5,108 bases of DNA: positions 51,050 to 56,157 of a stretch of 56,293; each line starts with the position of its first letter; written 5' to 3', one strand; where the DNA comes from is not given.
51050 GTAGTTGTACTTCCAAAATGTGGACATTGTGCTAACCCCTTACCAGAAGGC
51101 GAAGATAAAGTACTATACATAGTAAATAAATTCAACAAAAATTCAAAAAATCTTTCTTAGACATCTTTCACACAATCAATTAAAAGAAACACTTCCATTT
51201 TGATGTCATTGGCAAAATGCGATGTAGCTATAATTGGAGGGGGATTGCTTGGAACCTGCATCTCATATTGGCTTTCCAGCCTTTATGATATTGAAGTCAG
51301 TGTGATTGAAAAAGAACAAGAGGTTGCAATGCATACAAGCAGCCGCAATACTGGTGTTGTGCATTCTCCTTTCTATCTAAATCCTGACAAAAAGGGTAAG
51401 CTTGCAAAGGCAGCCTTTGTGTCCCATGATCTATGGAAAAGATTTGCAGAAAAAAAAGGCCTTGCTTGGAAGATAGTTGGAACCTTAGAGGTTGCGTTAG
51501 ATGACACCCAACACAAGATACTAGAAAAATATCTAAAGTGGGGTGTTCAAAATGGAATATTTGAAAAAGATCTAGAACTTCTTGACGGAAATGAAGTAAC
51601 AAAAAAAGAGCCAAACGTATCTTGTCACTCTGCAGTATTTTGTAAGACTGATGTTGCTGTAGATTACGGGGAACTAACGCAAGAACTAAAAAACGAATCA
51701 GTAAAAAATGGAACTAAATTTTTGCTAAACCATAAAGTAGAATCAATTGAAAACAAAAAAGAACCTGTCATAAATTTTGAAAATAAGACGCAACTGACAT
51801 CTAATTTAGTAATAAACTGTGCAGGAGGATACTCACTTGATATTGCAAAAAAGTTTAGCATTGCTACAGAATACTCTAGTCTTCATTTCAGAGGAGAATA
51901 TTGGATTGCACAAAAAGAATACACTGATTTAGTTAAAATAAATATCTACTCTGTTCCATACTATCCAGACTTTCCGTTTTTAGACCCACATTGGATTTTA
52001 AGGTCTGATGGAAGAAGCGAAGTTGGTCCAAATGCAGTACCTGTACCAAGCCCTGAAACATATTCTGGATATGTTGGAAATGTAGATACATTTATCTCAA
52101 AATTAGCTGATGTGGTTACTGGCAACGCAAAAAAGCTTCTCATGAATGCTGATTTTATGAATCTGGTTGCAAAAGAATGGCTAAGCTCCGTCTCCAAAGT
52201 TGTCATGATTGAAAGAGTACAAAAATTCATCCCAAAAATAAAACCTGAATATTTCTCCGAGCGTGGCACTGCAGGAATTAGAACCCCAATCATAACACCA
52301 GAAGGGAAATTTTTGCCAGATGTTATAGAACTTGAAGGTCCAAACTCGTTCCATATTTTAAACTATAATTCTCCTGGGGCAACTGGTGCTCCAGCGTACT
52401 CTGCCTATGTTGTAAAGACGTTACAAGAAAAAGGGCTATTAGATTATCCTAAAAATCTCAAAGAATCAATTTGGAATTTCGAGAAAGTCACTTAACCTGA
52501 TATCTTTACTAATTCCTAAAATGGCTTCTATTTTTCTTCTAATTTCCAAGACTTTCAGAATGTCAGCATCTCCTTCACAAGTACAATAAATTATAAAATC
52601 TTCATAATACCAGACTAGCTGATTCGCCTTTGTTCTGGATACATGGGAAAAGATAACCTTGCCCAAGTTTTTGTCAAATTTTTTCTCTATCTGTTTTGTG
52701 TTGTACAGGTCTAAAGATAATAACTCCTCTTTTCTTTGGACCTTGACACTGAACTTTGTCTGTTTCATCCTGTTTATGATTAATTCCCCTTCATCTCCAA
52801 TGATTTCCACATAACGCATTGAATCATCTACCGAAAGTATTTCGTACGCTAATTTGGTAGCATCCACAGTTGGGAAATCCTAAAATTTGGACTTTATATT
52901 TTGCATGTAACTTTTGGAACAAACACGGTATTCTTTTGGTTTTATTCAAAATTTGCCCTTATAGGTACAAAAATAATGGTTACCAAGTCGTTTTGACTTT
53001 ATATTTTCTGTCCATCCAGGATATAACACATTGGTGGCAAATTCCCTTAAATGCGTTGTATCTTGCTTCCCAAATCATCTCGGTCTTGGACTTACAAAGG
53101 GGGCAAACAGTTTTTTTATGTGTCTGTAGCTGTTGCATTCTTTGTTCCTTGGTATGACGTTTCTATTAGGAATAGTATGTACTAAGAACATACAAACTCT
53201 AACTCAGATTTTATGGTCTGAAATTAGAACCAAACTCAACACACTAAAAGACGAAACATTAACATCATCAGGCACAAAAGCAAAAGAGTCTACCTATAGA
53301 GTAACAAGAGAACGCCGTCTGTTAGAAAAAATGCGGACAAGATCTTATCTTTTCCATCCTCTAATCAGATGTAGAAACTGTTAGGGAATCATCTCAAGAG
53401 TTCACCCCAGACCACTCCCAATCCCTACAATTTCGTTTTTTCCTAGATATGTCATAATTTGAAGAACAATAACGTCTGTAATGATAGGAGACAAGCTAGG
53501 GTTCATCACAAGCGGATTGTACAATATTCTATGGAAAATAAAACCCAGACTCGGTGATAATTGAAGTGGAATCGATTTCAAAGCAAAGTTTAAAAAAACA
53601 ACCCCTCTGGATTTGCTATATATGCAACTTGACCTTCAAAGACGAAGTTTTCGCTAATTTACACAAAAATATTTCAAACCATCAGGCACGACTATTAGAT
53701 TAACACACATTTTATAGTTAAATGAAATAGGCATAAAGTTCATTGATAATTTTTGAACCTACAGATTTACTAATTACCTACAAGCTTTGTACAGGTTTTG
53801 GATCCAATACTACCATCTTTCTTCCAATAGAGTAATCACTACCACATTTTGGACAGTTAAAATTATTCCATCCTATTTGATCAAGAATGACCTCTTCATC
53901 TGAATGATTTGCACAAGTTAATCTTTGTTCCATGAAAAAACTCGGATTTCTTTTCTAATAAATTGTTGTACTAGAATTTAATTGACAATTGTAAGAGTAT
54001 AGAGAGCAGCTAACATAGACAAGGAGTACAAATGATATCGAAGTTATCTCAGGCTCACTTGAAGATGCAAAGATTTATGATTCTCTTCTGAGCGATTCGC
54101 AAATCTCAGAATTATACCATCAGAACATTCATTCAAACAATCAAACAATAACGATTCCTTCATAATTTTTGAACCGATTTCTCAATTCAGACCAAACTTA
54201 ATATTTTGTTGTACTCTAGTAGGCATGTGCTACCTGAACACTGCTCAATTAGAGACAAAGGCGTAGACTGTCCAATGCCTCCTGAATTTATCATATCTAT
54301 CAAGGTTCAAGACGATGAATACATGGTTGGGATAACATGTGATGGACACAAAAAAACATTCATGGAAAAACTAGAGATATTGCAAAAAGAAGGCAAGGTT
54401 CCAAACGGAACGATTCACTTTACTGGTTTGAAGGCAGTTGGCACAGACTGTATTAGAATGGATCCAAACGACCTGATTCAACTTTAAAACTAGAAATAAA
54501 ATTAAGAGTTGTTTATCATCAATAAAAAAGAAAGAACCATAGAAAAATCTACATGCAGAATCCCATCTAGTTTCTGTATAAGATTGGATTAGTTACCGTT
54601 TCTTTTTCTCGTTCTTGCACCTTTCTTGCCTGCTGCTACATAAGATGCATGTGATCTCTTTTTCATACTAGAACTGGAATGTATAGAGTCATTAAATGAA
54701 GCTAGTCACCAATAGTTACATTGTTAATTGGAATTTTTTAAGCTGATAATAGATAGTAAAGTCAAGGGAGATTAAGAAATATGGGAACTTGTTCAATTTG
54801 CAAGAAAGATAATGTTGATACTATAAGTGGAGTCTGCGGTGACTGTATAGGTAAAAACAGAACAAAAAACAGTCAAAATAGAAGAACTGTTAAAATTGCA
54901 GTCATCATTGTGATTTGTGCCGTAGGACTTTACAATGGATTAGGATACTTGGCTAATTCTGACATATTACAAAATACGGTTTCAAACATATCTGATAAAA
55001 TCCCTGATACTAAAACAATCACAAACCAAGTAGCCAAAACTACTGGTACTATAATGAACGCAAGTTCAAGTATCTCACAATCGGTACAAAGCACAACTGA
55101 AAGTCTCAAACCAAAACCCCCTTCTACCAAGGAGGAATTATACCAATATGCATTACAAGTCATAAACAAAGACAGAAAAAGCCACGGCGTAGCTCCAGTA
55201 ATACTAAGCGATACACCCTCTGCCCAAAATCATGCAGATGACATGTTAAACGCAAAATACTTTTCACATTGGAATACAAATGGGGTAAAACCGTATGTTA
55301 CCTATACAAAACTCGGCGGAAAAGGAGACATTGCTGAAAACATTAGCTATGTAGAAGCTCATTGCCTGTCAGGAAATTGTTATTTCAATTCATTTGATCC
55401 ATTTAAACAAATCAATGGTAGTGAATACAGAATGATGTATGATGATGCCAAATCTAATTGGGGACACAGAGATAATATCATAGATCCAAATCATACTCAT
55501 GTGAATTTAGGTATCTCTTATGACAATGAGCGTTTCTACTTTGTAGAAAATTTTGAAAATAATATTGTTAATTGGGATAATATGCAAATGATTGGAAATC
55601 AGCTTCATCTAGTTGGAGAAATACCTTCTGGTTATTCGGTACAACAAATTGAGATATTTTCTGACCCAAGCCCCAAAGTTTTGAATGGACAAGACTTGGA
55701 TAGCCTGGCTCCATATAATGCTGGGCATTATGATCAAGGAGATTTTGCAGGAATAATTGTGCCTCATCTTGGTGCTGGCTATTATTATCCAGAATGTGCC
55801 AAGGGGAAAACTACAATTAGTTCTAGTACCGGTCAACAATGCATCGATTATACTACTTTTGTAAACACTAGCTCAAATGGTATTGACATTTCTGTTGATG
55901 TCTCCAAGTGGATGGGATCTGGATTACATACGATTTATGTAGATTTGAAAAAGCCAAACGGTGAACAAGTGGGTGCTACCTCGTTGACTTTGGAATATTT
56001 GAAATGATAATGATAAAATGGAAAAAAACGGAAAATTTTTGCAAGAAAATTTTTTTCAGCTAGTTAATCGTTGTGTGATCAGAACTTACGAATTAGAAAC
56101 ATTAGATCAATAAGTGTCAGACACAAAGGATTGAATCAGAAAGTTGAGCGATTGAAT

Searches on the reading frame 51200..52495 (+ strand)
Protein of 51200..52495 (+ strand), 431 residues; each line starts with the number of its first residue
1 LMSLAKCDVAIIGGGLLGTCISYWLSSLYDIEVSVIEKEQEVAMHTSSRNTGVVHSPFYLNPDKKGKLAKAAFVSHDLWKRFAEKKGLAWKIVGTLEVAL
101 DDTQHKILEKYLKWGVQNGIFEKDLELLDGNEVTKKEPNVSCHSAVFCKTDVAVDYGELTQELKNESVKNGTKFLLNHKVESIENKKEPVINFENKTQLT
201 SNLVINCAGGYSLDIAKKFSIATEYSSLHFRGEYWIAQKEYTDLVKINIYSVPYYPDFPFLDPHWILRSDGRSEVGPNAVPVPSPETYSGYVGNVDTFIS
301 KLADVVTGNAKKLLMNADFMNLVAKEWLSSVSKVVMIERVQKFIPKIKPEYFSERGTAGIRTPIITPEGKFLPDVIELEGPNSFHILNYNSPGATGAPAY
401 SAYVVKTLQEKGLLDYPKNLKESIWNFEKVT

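Call 75: search_protein_families(library=pfam, proteins=[window:51200-52495:+], max_evalue=0.00001)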
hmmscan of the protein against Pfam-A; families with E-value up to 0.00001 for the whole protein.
window:51200-52495:+ (431 aa): 2 families
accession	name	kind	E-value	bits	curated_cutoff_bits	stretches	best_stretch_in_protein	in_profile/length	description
PF01266.30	DAO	-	3.2e-42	145.7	27.9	1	8-404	1-350/353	FAD dependent oxidoreductase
PF06039.21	Mqo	-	1.8e-10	40.4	27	1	149-401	172-437/489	Malate:quinone oxidoreductase (Mqo)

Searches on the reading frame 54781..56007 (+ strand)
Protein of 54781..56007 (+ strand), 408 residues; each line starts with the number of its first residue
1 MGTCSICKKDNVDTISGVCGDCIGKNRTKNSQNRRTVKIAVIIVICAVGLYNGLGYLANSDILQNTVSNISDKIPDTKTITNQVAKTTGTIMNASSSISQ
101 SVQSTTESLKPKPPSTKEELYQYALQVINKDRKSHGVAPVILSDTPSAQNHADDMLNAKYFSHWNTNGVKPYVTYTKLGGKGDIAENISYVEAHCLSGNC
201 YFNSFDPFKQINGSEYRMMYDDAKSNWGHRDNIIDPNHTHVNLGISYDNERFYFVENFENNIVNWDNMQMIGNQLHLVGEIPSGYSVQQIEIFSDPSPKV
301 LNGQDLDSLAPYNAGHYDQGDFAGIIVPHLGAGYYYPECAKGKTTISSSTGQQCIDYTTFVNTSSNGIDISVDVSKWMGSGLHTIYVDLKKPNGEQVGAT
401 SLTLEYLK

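Call 42: search_protein_families(library=ncbifam, proteins=[window:54781-56007:+], max_evalue=0.001)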
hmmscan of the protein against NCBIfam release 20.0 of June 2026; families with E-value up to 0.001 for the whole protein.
window:54781-56007:+ (408 aa): 3 families
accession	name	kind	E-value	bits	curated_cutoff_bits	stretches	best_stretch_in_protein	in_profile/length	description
TIGR04320.1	Surf_Exclu_PgrA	domain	7.7e-15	55.1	70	1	82-277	66-253/360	SEC10/PgrA surface exclusion domain-containing protein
TIGR02909.1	spore_YkwD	subfamily_domain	1.5e-06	28.1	171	0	124-192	8-79/127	uncharacterized protein, YkwD family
NF052539.1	DivAsocLipDalA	equivalog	0.00023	21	200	1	105-189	32-119/169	divisome-associated lipoprotein DalA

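Call 75: search_protein_families(library=pfam, proteins=[window:54781-56007:+], max_evalue=0.00001)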
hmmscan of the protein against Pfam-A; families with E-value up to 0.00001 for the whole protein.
window:54781-56007:+ (408 aa): 1 family
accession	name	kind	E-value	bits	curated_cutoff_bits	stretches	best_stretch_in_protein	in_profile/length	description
PF00188.32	CAP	-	1.2e-07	33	21.1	1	125-258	1-117/117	Cysteine-rich secretory protein family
